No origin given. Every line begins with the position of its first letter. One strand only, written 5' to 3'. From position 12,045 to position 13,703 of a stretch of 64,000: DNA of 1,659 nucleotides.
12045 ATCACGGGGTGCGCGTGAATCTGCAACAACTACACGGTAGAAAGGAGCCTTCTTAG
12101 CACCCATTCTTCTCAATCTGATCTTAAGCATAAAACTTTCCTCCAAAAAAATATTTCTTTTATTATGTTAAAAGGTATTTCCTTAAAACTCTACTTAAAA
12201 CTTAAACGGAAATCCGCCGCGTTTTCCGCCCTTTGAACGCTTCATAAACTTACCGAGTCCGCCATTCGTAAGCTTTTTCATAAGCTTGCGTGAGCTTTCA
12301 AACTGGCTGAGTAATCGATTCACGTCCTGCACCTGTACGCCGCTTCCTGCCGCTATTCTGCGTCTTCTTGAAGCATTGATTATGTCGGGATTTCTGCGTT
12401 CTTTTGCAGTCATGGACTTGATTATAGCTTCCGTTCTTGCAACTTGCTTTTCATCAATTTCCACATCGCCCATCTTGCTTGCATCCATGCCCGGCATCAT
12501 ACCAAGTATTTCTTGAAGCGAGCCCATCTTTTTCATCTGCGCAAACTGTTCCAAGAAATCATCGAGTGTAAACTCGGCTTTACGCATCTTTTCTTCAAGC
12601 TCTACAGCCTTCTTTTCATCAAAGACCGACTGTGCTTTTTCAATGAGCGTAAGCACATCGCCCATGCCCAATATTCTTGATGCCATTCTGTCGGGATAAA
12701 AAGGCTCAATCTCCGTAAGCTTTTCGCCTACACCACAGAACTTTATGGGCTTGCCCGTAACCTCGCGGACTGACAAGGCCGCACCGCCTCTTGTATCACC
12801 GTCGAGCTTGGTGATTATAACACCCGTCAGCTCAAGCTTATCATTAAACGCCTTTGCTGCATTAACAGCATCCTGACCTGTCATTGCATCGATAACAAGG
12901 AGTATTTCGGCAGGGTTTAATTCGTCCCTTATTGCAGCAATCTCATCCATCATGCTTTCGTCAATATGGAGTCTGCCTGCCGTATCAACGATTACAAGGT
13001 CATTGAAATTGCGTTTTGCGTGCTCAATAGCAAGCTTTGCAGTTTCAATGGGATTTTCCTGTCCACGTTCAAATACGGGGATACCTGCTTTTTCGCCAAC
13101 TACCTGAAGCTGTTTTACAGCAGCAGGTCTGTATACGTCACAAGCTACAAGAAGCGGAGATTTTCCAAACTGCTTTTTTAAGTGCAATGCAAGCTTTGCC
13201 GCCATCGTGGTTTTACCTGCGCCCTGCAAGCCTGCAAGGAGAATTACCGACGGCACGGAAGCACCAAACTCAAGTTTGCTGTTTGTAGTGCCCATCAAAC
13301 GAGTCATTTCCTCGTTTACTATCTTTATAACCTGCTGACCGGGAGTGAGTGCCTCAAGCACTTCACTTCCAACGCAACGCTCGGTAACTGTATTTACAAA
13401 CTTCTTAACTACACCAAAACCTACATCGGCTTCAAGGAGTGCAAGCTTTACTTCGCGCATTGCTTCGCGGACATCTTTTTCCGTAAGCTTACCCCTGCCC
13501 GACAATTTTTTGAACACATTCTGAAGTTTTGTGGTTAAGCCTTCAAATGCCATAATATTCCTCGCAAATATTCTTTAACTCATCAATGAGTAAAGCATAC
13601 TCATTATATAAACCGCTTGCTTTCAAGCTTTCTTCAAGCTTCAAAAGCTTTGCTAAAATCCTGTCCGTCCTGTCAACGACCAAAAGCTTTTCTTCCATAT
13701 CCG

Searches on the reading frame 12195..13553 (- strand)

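Call 58: search_protein_families(library=pfam, proteins=[window:12195-13553:-], max_evalue=0.00001)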
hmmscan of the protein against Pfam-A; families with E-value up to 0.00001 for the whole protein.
window:12195-13553:- (452 aa): 3 families
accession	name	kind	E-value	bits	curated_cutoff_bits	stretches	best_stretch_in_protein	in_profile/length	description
PF00448.28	SRP54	-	2.8e-75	252.7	22.7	1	101-296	1-196/196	SRP54-type protein, GTPase domain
PF02978.25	SRP_SPB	-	8e-37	125.9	27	1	327-425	1-91/91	Signal peptide binding domain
PF02881.24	SRP54_N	-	2.1e-23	82.8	22.4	1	6-83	1-75/75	SRP54-type protein, helical bundle domain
